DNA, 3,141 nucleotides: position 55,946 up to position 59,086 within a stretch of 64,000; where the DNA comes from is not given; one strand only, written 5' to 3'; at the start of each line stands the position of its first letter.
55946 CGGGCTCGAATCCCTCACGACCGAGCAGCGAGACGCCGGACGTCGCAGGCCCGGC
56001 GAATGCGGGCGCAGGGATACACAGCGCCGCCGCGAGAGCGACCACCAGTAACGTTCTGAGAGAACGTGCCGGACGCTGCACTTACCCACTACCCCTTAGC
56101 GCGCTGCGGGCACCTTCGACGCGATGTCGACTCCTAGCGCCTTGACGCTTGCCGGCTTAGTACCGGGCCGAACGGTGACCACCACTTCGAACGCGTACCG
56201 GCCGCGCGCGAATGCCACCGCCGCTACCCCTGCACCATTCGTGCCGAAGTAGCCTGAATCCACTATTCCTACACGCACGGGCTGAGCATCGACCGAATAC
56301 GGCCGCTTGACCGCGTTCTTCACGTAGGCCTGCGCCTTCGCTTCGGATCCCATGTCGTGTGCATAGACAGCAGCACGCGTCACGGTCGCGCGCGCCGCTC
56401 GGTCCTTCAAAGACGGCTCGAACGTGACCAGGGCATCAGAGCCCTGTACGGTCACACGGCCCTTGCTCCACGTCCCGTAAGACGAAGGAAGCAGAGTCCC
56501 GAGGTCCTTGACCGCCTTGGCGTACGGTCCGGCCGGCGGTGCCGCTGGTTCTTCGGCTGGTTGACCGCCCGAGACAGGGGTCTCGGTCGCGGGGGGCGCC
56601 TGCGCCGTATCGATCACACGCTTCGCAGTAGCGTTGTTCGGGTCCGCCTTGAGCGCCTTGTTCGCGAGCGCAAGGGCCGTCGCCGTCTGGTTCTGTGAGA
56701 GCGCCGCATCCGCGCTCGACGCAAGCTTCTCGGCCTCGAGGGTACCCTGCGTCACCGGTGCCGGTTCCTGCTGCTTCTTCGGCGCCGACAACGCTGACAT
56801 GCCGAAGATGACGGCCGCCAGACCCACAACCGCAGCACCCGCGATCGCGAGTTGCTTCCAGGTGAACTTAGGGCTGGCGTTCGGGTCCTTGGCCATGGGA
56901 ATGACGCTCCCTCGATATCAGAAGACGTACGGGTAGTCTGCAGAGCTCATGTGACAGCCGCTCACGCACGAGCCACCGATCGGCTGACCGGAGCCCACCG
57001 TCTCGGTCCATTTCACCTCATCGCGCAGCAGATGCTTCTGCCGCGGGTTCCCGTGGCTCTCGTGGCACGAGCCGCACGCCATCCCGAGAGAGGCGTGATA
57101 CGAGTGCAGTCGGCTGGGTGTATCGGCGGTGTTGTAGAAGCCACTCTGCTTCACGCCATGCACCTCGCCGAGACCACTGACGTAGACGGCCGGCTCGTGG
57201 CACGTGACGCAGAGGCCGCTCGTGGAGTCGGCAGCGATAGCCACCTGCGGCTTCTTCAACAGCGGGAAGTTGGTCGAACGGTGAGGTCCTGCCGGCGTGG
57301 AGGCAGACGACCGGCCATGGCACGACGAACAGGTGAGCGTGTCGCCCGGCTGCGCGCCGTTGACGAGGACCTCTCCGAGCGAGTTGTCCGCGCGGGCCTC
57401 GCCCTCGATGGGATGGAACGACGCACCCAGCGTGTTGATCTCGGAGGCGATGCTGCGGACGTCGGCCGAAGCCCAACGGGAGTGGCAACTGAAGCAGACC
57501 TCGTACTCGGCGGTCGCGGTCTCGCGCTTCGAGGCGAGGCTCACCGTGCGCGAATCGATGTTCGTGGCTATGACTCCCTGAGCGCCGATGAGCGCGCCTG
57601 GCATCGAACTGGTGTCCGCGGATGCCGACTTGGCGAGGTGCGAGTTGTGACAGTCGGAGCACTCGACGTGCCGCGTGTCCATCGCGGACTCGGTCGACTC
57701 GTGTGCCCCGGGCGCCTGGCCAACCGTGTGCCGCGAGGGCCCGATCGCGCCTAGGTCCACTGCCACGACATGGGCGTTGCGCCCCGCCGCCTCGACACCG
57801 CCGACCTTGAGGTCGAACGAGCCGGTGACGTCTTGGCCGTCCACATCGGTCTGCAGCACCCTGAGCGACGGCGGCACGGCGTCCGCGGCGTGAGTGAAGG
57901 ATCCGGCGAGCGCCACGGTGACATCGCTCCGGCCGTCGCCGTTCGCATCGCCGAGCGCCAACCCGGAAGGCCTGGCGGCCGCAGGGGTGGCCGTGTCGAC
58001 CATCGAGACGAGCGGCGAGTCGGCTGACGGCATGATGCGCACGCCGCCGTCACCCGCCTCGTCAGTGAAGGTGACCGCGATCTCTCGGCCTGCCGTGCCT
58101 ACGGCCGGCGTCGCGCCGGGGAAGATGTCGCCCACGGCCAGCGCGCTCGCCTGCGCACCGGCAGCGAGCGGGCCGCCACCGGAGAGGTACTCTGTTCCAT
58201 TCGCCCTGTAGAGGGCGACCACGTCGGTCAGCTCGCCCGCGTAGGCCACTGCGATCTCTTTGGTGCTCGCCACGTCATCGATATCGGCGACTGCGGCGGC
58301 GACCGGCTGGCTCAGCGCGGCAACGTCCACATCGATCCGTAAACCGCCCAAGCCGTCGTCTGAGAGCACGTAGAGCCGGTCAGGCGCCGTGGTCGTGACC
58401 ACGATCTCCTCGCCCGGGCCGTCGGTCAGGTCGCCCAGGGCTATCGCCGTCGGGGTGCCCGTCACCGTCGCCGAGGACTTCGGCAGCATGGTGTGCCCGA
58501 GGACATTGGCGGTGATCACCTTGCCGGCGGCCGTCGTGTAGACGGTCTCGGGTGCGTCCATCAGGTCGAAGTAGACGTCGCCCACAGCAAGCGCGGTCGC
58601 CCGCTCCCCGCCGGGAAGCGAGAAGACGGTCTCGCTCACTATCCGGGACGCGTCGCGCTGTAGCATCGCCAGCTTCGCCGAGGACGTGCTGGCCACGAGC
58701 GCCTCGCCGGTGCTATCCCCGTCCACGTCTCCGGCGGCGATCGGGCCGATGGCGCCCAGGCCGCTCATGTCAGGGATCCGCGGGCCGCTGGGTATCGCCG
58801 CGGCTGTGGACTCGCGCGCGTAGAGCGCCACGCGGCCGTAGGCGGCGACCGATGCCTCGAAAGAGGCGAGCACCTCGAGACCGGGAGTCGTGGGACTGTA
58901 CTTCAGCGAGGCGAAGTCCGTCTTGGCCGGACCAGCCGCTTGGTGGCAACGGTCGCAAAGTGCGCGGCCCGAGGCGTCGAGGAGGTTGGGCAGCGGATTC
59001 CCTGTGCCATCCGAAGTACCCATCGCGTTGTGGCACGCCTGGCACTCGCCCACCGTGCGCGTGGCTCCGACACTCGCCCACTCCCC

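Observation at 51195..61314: Tightly coupled four-gene operon: candidate cell-envelope electron conduit or cytochrome assembly system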

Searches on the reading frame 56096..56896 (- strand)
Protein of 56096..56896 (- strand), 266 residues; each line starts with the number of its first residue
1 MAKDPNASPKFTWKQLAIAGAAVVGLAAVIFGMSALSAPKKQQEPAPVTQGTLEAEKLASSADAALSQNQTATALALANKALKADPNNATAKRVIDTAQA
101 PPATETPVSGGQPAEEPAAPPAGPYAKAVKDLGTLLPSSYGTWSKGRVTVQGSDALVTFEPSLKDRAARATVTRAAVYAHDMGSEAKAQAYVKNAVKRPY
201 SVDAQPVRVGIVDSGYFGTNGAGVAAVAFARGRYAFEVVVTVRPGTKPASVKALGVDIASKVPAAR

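Call 7: search_protein_families(library=pfam, proteins=[window:56096-56896:-], max_evalue=0.01)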
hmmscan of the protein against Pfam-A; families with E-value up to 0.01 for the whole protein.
window:56096-56896:- (266 aa): 1 family
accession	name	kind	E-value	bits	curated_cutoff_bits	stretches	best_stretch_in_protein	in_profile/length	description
PF13428.12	TPR_14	-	0.0043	18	23.5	0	62-91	8-37/44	Tetratricopeptide repeat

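Call 8: search_protein_families(library=ncbifam, proteins=[window:56096-56896:-], max_evalue=0.01)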
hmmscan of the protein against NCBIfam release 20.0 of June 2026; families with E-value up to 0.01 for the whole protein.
window:56096-56896:- (266 aa): 0 families

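Call 13: find_encoding_contigs(protein=window:56096-56896:-, flank=10000, max_places=6)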
Protein window:56096-56896:- (266 aa): 2 contigs read that carry it; 2 places shown.
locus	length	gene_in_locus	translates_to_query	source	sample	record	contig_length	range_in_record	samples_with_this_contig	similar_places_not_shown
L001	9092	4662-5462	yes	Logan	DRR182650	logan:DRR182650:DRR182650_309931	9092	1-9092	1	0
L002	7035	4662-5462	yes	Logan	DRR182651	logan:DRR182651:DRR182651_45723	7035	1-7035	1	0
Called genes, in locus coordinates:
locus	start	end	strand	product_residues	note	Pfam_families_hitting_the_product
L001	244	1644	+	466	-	-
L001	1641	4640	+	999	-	PF14537:Cytochrom_c3_2 (faint), PF14522:Cytochrome_C7 (faint), PF22113:Mtrc-MtrF_II-IV_dom (faint), PF09699:Paired_CXXCH_1 (weak), PF13517:FG-GAP_3 (faint)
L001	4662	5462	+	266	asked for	-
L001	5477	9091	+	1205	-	?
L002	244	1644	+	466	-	-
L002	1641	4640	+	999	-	PF14537:Cytochrom_c3_2 (faint), PF14522:Cytochrome_C7 (faint), PF22113:Mtrc-MtrF_II-IV_dom (faint), PF09699:Paired_CXXCH_1 (weak), PF13517:FG-GAP_3 (faint)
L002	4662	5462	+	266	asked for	-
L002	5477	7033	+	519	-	?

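Call 43: find_homologous_proteins(query=window:56096-56896:-, max_evalue=0.001)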
Query window:56096-56896:- (266 aa): 24 proteins with E <= 0.001 among 8000 candidates.
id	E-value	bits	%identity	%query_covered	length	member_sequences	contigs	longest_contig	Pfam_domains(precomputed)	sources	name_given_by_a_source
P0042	1.2e-159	547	100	100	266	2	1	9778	-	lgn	-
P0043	4.1e-53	199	47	91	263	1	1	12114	-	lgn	-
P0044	4.3e-53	199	47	95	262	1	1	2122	-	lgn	-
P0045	1.4e-52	197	46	97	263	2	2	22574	-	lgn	-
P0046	3.3e-52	196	48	97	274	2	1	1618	-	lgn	-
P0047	1.1e-48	184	42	88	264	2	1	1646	-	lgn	-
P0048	2.3e-46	177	44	100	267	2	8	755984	-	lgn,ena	-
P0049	8.4e-46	175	43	96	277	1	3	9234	-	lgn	-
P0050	2.3e-42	164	47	91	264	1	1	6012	-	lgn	-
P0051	4.6e-42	163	43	90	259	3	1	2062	-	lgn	-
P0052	1.4e-40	158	42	89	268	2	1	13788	-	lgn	-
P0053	1.4e-39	154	41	91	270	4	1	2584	-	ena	-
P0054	2.3e-39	154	41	90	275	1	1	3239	-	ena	-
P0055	3.2e-39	153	39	96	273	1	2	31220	-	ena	-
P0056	1.6e-38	151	41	100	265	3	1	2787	-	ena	-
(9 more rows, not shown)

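Call 54: predict_structure(alignment_id=A2)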
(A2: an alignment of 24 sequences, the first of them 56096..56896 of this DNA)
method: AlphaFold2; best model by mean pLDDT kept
length: 266 residues; sequences in the alignment: 24
mean_pLDDT: 87.3   pTM: 0.58
mean pLDDT of the five models: 87.3, 86.4, 84.6, 83.7, 82.0
residues with pLDDT >= 90: 183; 70-90: 40; 50-70: 35; < 50: 8
segments of 3 or more residues with pLDDT < 50: 1-3
pLDDT, mean of each block of 10 residues (from residue 1): 50 72 77 58 70 95 91 97 97 95 60 63 89 97 97 98 95 98 95 88 95 95 97 98 97 98 96
secondary structure, 60 per line:
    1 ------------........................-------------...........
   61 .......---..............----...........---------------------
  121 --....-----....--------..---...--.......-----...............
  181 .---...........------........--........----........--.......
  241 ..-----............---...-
elements in order: H13-36 H50-67 H71-84 H89-99 H123-126 H132-135 E149-151 E154-160 H166-171 E172-181 H185-195 E202-209 E212-219 E224-231 E234-242 H248-259

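Call 57: fold_search(model_id=the predicted structure, library=pdb)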
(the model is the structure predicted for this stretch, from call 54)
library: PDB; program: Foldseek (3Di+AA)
matches with E <= 10: 959; with E <= 0.001: 0
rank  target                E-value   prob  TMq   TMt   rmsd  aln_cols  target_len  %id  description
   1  3hlz_A                1.2e-02  0.96  0.26  0.26   5.7       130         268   18  Crystal structure of BT_1490 (NP_810393.1) from BACTEROIDES THETAIOTAOMICRON VPI-5482 at 1.50 A resolution (released 2009-06-16)
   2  3hlz_B                1.8e-02  0.96  0.29  0.29   6.0       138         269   16  Crystal structure of BT_1490 (NP_810393.1) from BACTEROIDES THETAIOTAOMICRON VPI-5482 at 1.50 A resolution (released 2009-06-16)
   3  1jv4                  6.4e-02  0.25  0.15  0.21  14.1       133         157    8  Crystal structure of recombinant major mouse urinary protein (rmup) at 1.75 A resolution (released 2001-12-05)
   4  7cu9_B                6.8e-02  0.69  0.24  0.30   6.6       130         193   12  Crystal structure of the soluble domain of TiME protein from Mycobacterium smegmatis (released 2021-08-25)
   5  2lnj_MODEL_1_A        8.6e-02  0.66  0.26  0.37   6.9       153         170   14  Solution Structure of Cyanobacterial PsbP (CyanoP) from Synechocystis sp. PCC 6803 (released 2012-06-06)
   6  2hzq                  8.6e-02  0.12  0.14  0.20  15.2       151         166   10  Crystal structure of human apolipoprotein D (ApoD) in complex with progesterone (released 2007-08-14)
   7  7cu8_D                1.2e-01  0.63  0.24  0.31   9.0       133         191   11  Crystal structure of the soluble domain of TiME protein from Mycobacterium tuberculosis (released 2021-08-25)
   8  7cu8_E                1.2e-01  0.60  0.23  0.30   9.0       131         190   11  Crystal structure of the soluble domain of TiME protein from Mycobacterium tuberculosis (released 2021-08-25)
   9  2hzr                  1.5e-01  0.09  0.12  0.17  14.3       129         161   11  Crystal structure of human apolipoprotein D (ApoD) (released 2007-08-14)
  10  4luq_C                1.6e-01  0.15  0.17  0.31  11.2       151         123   10  Crystal structure of virulence effector Tse3 in complex with neutralizer Tsi3 (released 2013-09-18)
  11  2v43_C                1.9e-01  0.35  0.18  0.18   9.3       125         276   10  Crystal structure of RseB: a sensor for periplasmic stress response in E. coli (released 2007-08-28)
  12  6e5d                  2.0e-01  0.12  0.17  0.22  11.0       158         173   13  Crystal structure of LpqN involved in cell envelope biogenesis of Mycobacterium tuberculosis (released 2019-07-24)
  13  7cu9_A                2.1e-01  0.44  0.24  0.30   6.6       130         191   12  Crystal structure of the soluble domain of TiME protein from Mycobacterium smegmatis (released 2021-08-25)
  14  8z9d_P                2.1e-01  0.33  0.27  0.35  14.1       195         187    9  cryo-EM structure of PSII-LHCII megacomplex from spinach (released 2024-11-13)
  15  6v8e_B                2.5e-01  1.00  0.16  0.37   0.9        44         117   36  Computationally designed C3-symmetric homotrimer from TPR repeat protein (released 2020-08-12)
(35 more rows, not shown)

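Call 90: search_protein_families(library=padloc, proteins=[window:56096-56896:-], max_evalue=0.01)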
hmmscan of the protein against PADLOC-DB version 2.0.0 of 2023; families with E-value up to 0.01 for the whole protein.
window:56096-56896:- (266 aa): 0 families

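Call 109: search_solved_structures(query=A2, max_evalue=10)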
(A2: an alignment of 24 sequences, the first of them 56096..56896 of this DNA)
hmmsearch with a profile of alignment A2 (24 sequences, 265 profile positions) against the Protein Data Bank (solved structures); distinct sequences matched with E-value up to 10: 82 (the best 60 are shown).
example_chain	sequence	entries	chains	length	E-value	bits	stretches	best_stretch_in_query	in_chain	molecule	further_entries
9qhb_A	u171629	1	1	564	4.7e-21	78.9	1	53-101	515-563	Engineered tetratricopeptide repeat protein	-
8bu0_A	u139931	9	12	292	7.1e-14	55.3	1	54-101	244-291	Consensus tetratricopeptide repeat protein | Crystal structure of an 8-repeat consensus TPR superhelix with Zinc. | Monomer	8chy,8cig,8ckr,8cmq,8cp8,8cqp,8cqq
7obi_A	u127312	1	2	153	7.1e-14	55.3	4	54-98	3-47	CTPR-rv4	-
9qhc_A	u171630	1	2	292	1.5e-12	51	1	54-101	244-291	Engineered tetratricopeptide repeat protein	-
1na0_A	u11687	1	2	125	1.6e-11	47.6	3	58-101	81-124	designed protein CTPR3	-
3kd7_A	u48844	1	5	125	1.8e-10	44.2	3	59-101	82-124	CTPR390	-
5hrz_A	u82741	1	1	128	1e-09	41.7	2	58-101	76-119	TPR domain protein 1na0C3_3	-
9gzg_A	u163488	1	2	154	1.4e-09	41.2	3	61-101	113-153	Engineered CTPR protein with glutamic acids for conductivity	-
6v8e_A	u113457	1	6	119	2.3e-09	40.5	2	65-101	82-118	Designed protein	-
1na3_A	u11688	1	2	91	2.7e-08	37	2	66-101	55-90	designed protein CTPR2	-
6vl6_A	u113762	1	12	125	6.7e-08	35.7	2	52-93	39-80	T33_dn2A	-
8ump_A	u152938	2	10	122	1.5e-07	34.6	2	55-102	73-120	T33-ml35-redesigned-TPR-domain-fold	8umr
6vfj_B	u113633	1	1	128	2.5e-07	33.9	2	65-102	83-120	I53_dn5B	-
6vfh_A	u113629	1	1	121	3.8e-07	33.3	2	58-92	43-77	T33_dn10A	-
2wqh_A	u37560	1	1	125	5.7e-07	32.7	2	58-101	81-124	CTPR3Y3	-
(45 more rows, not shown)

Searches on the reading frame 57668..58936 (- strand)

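Call 61: search_protein_families(library=pfam, proteins=[window:57668-58936:-], max_evalue=1)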
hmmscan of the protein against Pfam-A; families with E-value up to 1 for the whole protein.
seq(423 aa): 2 families
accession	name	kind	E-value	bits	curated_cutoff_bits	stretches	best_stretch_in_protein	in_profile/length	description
PF13517.12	FG-GAP_3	-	3.5e-09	37.6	26.9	2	295-339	14-59/61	FG-GAP-like repeat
PF01839.29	FG-GAP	-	0.085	13.2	22.1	1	324-341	3-20/37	FG-GAP repeat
